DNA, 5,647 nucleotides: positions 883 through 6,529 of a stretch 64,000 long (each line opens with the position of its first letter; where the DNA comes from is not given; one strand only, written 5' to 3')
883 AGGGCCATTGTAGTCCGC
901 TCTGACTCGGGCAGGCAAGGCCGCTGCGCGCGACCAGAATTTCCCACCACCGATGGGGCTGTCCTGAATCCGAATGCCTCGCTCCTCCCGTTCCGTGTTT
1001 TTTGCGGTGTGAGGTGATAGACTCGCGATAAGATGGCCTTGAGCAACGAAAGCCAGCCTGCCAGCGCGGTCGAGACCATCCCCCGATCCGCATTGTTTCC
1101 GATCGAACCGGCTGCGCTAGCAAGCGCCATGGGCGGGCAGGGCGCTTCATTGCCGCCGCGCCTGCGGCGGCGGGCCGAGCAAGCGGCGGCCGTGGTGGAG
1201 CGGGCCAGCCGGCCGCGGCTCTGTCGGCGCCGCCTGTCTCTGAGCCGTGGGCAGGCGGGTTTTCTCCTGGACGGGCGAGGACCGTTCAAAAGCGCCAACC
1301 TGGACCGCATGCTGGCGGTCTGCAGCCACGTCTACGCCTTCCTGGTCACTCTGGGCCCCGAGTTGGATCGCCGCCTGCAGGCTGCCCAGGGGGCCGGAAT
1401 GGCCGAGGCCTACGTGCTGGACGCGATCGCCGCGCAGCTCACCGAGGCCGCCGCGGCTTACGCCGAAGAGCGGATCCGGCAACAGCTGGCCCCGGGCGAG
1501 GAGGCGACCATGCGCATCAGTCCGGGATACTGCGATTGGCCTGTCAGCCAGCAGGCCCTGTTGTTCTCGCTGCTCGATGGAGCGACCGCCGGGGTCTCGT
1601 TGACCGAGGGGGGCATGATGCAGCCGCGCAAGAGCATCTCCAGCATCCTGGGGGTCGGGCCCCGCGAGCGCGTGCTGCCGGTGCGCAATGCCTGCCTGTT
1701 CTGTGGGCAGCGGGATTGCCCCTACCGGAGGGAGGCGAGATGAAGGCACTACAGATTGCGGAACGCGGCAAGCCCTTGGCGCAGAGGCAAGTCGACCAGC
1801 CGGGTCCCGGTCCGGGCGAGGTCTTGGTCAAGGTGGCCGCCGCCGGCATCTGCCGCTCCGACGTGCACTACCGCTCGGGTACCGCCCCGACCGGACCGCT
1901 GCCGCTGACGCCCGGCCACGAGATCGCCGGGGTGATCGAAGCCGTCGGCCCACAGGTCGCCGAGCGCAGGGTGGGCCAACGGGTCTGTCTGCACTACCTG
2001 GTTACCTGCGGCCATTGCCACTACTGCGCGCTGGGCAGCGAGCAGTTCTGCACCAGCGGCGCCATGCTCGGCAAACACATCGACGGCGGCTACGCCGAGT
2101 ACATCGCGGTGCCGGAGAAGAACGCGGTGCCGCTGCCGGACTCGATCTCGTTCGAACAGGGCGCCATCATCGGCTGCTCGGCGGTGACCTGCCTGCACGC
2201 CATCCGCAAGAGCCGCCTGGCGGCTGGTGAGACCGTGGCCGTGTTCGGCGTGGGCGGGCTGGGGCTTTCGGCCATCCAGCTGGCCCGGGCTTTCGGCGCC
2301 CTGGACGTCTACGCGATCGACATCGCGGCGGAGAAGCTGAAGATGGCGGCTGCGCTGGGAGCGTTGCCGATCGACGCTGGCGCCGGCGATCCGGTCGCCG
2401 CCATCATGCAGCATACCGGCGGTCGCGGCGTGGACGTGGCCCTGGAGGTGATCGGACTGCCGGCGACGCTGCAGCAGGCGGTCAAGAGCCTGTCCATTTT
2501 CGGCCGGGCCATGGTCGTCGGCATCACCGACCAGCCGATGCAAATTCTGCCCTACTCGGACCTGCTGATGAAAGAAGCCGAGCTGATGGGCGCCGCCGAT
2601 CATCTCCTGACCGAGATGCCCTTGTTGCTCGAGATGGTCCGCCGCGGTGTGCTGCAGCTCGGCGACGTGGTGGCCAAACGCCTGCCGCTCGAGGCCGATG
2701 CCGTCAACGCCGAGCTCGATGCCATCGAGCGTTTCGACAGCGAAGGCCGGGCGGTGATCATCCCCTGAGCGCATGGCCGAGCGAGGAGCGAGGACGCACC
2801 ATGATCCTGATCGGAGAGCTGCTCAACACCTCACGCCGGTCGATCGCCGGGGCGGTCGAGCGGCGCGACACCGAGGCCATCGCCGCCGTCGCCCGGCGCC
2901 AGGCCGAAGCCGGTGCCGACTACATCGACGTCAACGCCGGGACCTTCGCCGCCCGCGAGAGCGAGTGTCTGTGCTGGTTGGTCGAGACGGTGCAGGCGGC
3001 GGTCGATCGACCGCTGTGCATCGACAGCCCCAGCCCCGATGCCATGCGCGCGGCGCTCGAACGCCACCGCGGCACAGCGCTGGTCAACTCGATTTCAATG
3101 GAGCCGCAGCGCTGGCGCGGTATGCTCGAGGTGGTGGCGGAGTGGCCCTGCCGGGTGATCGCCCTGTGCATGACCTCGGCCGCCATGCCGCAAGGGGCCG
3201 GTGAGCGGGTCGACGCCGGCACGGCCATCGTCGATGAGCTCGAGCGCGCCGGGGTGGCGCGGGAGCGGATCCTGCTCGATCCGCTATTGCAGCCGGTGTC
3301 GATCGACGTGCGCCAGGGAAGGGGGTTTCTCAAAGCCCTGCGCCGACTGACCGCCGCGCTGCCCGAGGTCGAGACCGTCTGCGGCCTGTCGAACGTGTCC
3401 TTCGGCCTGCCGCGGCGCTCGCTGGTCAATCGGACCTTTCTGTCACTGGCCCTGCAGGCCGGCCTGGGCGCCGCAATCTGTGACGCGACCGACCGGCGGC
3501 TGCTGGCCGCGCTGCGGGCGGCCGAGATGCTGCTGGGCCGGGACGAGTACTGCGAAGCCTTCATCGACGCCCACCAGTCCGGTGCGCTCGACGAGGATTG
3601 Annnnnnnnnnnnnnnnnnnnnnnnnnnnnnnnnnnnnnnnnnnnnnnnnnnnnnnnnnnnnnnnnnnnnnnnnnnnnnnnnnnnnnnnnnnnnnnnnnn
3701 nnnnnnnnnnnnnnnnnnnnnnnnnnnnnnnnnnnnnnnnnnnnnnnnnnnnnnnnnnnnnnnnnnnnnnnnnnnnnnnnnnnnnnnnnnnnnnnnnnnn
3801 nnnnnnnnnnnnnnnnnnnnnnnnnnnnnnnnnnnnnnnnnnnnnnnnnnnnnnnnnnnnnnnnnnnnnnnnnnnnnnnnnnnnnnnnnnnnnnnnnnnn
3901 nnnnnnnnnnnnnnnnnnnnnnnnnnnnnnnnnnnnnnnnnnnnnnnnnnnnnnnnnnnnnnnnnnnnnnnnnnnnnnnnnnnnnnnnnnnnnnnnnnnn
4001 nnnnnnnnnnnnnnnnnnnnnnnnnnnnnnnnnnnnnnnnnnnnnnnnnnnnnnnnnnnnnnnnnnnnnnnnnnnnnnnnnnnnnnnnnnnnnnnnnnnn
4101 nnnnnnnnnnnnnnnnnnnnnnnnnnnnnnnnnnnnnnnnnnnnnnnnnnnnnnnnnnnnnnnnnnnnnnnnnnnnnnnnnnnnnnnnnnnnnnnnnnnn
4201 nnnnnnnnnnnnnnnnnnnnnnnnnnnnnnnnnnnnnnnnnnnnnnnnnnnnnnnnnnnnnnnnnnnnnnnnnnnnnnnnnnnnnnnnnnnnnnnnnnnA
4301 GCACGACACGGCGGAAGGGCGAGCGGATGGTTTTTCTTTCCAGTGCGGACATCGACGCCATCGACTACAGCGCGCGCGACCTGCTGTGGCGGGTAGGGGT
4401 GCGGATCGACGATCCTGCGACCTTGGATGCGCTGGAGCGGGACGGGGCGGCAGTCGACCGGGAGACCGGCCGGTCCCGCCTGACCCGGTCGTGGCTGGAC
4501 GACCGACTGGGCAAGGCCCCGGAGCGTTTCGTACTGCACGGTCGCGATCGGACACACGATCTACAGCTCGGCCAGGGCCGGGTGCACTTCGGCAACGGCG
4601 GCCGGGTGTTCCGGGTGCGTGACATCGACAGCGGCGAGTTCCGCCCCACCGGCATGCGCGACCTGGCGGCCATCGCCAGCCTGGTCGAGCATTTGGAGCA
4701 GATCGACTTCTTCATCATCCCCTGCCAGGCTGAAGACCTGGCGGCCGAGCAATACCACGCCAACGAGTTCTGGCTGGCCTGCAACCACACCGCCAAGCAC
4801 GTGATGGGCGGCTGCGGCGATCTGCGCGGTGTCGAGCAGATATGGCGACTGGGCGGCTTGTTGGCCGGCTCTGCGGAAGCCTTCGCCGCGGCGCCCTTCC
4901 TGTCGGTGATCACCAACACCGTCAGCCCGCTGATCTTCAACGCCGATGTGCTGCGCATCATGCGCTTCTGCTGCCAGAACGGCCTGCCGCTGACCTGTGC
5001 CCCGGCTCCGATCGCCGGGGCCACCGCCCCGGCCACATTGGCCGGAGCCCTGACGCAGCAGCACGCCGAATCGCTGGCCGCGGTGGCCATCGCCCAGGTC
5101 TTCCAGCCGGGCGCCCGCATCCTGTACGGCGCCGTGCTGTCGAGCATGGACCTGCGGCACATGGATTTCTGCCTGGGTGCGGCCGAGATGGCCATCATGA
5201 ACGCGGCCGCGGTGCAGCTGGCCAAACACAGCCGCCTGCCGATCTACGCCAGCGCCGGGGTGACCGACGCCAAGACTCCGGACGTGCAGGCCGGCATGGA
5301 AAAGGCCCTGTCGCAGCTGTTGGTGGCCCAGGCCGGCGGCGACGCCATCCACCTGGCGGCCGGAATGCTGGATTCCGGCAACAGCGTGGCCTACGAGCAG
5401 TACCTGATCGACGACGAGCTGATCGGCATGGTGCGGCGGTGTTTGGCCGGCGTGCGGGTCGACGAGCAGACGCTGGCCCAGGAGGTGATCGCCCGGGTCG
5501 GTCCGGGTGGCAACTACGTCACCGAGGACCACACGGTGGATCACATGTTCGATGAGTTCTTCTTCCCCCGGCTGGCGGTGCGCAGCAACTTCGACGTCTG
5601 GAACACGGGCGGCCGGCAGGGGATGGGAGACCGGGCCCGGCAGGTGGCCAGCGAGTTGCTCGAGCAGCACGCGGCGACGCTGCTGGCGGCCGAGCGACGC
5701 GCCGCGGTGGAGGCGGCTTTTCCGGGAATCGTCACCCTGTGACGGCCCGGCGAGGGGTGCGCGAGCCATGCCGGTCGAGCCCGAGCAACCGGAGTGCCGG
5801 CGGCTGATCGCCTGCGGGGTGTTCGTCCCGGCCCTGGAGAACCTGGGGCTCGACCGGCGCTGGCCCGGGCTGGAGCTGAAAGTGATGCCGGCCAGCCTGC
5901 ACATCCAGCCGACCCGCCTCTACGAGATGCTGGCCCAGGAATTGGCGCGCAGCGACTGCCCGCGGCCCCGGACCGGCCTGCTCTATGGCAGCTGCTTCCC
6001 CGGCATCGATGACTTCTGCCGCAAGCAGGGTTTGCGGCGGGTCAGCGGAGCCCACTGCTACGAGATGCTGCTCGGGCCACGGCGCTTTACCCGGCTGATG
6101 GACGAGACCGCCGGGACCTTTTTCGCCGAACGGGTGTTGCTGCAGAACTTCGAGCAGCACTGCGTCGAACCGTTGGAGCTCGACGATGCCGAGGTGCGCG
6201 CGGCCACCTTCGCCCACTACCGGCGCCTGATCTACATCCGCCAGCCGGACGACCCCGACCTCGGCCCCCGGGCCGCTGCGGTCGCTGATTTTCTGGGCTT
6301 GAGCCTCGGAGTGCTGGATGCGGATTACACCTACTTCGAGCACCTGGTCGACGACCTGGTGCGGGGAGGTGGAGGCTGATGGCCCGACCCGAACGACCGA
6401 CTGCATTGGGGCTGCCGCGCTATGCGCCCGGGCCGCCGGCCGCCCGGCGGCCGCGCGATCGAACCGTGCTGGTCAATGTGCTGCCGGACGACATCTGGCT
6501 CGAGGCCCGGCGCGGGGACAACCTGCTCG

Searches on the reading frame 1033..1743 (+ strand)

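Call 82: search_protein_families(library=pfam, proteins=[window:1033-1743:+], max_evalue=0.0001)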
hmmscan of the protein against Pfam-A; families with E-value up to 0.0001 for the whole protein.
window:1033-1743:+ (236 aa): 1 family
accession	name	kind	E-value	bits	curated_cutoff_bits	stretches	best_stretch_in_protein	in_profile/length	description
PF02965.22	Met_synt_B12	-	3.6e-10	40.2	25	1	99-211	122-251/273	Vitamin B12 dependent methionine synthase, activation domain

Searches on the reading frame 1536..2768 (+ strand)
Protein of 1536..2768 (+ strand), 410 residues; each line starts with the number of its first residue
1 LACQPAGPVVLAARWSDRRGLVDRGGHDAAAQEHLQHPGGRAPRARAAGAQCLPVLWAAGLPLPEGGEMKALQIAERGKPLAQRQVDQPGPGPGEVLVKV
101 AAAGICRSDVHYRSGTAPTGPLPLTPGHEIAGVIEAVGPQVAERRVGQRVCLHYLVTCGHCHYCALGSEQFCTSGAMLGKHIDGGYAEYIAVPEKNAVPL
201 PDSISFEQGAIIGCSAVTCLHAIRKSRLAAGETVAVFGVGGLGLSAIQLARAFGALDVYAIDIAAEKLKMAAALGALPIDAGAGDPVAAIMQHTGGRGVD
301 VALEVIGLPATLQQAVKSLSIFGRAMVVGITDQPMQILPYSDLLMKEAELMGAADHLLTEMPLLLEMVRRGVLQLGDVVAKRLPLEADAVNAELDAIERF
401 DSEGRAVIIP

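Call 10: search_protein_families(library=pfam, proteins=[window:1536-2768:+], max_evalue=0.0001)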
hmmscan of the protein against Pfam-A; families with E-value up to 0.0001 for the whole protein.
window:1536-2768:+ (410 aa): 3 families
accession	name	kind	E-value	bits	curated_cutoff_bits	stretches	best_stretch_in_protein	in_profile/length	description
PF08240.17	ADH_N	-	1.4e-33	115.6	23.5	1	92-202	1-104/104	Alcohol dehydrogenase GroES-like domain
PF00107.32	ADH_zinc_N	-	5.3e-26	91.5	31.8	1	241-354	1-113/129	Zinc-binding dehydrogenase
PF16912.11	Glu_dehyd_C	-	3.8e-05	23.7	34.9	1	221-334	21-135/211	Glucose dehydrogenase C-terminus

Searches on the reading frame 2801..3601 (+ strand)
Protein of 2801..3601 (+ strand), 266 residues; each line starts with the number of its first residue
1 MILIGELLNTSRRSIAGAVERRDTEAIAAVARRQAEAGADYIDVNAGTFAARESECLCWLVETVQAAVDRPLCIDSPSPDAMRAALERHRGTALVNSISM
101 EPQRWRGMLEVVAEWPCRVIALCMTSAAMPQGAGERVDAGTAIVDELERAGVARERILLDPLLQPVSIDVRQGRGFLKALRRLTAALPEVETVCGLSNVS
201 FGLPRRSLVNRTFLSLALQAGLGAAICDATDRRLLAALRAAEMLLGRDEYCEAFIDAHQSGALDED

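Call 10: search_protein_families(library=pfam, proteins=[window:2801-3601:+], max_evalue=0.0001)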
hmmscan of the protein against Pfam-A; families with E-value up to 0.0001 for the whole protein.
window:2801-3601:+ (266 aa): 1 family
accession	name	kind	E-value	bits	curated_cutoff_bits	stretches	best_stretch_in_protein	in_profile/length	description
PF00809.28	Pterin_bind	-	2e-25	90.3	25.5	1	6-226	2-242/244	Pterin binding enzyme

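Call 60: find_encoding_contigs(protein=window:2801-3601:+, flank=10000, max_places=1)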
Protein window:2801-3601:+ (266 aa): 1 contig read that carries it; 1 place shown.
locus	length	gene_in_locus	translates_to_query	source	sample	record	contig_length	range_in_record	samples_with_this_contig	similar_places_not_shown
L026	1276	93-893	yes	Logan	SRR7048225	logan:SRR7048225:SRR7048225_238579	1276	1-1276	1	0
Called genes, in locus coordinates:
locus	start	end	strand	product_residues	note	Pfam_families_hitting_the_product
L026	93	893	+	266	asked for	PF00809:Pterin_bind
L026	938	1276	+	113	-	?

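Call 62: search_protein_families(library=ncbifam, proteins=[window:2801-3601:+], max_evalue=0.00001)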
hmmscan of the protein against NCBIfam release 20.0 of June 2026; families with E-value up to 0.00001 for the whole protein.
window:2801-3601:+ (266 aa): 5 families
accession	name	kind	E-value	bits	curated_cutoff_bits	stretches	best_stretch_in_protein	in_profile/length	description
NF005719.0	PRK07535.1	domain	7.9e-89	297.3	259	1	1-263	1-263/268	methyltetrahydrofolate:corrinoid/iron-sulfur protein methyltransferase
NF040758.1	CODH_ACS_meth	exception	9.4e-36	123.5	370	1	2-256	5-260/261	carbon monoxide dehydrogenase/acetyl-CoA synthase methytransferase subunit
TIGR02082.1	metH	equivalog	5.2e-26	90.6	1010.85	1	2-237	344-594/1182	methionine synthase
NF007024.0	PRK09490.1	equivalog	2.1e-12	45.7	1497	1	15-231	375-605/1234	methionine synthase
TIGR01496.1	DHPS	equivalog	2.8e-08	33.7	162.6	1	8-194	6-194/258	dihydropteroate synthase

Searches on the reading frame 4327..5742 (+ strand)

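Call 10: search_protein_families(library=pfam, proteins=[window:4327-5742:+], max_evalue=0.0001)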
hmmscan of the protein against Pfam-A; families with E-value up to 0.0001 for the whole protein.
window:4327-5742:+ (471 aa): 1 family
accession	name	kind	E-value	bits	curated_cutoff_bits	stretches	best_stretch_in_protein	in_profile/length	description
PF06253.16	MTTB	-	1.9e-97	326.8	25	1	3-462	33-489/500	Trimethylamine methyltransferase (MTTB)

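Call 62: search_protein_families(library=ncbifam, proteins=[window:4327-5742:+], max_evalue=0.00001)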
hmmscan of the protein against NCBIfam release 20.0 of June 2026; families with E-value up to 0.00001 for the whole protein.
window:4327-5742:+ (471 aa): 1 family
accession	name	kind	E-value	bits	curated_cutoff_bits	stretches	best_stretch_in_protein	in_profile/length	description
TIGR02369.2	trimeth_pyl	equivalog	3.4e-113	378.6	525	1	3-461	5-461/469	[trimethylamine--corrinoid protein] Co-methyltransferase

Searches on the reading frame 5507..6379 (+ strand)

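Call 10: search_protein_families(library=pfam, proteins=[window:5507-6379:+], max_evalue=0.0001)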
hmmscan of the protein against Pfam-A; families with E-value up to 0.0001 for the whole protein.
window:5507-6379:+ (290 aa): 1 family
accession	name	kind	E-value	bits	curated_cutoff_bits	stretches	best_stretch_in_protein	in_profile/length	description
PF07796.16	DUF1638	-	1.8e-23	83.7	27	1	127-280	2-160/161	Protein of unknown function (DUF1638)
